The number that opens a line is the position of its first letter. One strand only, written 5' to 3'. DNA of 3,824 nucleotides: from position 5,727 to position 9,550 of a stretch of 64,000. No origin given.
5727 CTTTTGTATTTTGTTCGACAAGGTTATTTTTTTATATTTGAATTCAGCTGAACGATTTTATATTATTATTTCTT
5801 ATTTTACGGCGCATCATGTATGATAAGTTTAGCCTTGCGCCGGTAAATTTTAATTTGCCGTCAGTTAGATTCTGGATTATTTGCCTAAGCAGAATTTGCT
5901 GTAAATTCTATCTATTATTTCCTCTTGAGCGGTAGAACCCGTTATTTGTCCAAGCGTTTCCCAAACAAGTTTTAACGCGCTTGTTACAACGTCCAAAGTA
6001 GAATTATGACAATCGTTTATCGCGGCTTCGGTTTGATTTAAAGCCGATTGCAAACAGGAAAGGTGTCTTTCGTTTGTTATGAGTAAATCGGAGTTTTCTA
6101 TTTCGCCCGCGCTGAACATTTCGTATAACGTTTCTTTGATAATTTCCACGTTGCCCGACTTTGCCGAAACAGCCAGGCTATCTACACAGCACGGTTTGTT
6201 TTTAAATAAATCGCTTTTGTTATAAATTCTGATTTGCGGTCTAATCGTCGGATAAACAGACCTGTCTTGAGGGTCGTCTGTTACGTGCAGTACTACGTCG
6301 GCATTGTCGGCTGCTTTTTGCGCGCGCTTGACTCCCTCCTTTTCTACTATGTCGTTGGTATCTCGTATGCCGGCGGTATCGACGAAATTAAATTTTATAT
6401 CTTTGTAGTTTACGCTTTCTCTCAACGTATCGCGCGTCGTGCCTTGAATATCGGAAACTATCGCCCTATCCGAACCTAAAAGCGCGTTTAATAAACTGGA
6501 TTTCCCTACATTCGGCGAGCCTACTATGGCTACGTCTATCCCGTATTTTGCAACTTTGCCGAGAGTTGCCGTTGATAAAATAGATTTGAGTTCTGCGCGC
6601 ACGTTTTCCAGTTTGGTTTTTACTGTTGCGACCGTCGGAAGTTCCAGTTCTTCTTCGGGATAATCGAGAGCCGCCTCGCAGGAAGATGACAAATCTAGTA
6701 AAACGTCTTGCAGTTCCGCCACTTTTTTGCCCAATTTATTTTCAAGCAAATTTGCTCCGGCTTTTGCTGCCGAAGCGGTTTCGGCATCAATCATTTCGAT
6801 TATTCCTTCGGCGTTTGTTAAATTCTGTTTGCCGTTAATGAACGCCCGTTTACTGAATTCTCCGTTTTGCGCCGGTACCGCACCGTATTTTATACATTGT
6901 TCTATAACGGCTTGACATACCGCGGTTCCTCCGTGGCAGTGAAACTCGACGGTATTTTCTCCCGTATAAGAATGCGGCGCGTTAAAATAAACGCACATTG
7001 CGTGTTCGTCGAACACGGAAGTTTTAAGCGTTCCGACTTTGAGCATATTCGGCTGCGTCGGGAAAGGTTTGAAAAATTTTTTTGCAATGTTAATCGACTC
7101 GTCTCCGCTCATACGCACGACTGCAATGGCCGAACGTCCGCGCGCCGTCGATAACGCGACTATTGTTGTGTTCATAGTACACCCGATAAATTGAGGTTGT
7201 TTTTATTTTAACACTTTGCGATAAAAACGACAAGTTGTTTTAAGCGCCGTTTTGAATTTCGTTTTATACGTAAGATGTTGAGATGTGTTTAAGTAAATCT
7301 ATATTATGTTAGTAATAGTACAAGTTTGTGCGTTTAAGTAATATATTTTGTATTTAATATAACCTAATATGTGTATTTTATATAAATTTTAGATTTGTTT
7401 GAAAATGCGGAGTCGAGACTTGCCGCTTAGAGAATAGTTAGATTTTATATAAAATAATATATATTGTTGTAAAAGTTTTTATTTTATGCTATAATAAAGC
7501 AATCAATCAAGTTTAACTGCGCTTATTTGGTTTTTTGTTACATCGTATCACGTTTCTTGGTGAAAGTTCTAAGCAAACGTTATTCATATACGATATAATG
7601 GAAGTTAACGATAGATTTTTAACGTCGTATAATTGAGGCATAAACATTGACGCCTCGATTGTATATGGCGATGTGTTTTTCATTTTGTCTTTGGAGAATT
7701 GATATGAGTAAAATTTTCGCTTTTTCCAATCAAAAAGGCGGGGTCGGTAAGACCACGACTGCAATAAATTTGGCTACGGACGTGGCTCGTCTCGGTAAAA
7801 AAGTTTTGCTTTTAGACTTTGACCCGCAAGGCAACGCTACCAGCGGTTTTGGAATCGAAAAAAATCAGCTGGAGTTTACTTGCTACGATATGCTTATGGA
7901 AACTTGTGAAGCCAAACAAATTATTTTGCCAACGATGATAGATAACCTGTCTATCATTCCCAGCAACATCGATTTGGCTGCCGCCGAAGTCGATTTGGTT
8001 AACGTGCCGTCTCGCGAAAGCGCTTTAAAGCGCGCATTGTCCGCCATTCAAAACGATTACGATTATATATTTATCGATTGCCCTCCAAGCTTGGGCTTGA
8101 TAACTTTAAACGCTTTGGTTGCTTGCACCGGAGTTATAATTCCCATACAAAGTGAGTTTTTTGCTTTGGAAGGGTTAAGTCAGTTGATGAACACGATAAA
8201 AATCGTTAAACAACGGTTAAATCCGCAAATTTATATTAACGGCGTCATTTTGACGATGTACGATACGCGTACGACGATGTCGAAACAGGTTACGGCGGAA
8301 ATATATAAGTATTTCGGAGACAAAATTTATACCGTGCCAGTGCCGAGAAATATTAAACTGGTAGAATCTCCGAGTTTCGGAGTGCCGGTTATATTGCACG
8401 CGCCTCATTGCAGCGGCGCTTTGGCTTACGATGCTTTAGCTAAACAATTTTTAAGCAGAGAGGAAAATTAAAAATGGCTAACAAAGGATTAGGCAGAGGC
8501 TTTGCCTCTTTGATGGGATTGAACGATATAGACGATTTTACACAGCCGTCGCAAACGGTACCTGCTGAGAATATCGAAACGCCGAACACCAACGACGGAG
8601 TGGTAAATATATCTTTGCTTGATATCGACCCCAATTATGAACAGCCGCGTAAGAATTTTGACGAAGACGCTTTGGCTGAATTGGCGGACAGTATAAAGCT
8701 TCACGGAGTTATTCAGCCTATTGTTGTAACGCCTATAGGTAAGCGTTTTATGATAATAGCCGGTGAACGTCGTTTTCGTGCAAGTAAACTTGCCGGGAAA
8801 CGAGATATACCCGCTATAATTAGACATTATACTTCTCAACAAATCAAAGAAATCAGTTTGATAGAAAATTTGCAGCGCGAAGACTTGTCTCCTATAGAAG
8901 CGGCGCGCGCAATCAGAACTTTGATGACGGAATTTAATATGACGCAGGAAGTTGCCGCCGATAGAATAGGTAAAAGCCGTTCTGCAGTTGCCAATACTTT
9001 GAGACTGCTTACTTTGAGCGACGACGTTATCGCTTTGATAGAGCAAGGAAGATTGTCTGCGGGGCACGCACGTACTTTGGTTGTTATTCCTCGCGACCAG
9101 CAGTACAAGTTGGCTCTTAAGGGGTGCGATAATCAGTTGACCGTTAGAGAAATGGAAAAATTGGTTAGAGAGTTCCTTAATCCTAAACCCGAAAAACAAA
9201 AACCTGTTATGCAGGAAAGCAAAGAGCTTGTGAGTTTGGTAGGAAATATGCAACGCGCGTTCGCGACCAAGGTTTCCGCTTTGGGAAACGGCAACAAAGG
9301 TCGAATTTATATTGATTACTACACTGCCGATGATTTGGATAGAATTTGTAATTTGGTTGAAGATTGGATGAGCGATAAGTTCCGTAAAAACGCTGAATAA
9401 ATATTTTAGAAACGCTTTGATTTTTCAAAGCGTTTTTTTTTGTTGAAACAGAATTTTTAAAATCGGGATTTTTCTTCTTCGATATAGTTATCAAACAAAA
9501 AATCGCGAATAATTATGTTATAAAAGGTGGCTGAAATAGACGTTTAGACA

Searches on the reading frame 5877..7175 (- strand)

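Call 21: search_protein_families(library=pfam, proteins=[window:5877-7175:-], max_evalue=0.00001)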
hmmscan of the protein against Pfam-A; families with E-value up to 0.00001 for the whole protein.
window:5877-7175:- (432 aa): 5 families
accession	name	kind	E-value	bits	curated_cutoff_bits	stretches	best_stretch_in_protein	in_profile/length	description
PF12631.12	MnmE_helical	-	5.7e-46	157.7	40.1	1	119-429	1-211/211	MnmE helical domain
PF10396.14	TrmE_N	-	1.8e-37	128.5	29.8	1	4-116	1-117/117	GTP-binding protein TrmE N-terminus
PF01926.29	MMR_HSR1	-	4.1e-27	95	21.9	1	214-317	1-110/113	50S ribosome-binding GTPase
PF02421.24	FeoB_N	-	9.6e-13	48.4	27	1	214-301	2-88/156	Ferrous iron transport protein B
PF00350.29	Dynamin_N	-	7.3e-06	26.5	27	0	215-248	1-33/168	Dynamin family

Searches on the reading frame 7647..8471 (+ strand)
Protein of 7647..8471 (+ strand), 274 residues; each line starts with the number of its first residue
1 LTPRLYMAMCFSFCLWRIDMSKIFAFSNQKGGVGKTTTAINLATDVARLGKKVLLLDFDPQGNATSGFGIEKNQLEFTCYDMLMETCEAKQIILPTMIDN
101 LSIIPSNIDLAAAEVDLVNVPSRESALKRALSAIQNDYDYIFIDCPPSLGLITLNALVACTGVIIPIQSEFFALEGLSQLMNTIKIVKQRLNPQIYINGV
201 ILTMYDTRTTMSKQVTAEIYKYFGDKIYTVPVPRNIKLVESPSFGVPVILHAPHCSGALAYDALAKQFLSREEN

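Call 21: search_protein_families(library=pfam, proteins=[window:7647-8471:+], max_evalue=0.00001)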
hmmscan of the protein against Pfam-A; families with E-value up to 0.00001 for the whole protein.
window:7647-8471:+ (274 aa): 7 families
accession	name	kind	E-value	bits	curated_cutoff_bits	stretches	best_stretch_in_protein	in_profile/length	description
PF13614.12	AAA_31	-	1.5e-67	227.4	27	1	22-196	2-176/177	AAA domain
PF01656.29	CbiA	-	1.7e-26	93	25.4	1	25-248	2-125/125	CobQ/CobB/MinD/ParA nucleotide binding domain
PF10609.15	ParA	-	3.8e-14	53.1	27.1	1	22-189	4-165/246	NUBPL iron-transfer P-loop NTPase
PF09140.17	MipZ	-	8.7e-11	42.1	20.7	1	24-186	3-149/262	ATPase MipZ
PF06564.18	CBP_BcsQ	-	2.8e-08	34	21.3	1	23-167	3-145/234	Cellulose biosynthesis protein BcsQ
PF02374.21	ArsA_ATPase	-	8.5e-08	32.2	24.3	1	28-73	7-52/305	Anion-transporting ATPase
PF00142.24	Fer4_NifH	-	1.5e-07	31.6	25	1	29-67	7-45/271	4Fe-4S iron sulfur cluster binding proteins, NifH/frxC family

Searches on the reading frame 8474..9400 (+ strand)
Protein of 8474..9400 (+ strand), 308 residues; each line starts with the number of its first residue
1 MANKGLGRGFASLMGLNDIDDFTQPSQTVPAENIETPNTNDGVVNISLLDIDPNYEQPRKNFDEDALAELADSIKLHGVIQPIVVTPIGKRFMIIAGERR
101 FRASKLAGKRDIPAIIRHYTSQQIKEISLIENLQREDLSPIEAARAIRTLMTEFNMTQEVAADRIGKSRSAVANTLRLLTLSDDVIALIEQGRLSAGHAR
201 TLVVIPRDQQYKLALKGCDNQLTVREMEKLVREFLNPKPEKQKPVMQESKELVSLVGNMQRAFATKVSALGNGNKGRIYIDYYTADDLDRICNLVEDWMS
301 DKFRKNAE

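Call 21: search_protein_families(library=pfam, proteins=[window:8474-9400:+], max_evalue=0.00001)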
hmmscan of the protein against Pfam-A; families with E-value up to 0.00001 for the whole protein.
window:8474-9400:+ (308 aa): 2 families
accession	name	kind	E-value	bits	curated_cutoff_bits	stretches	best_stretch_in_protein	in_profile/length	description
PF17762.8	HTH_ParB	-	7.7e-34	116.4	22.6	1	136-234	1-100/102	ParB HTH domain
PF02195.25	ParB_N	-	7.6e-31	106.5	26.3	1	44-134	4-95/95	ParB N-terminal domain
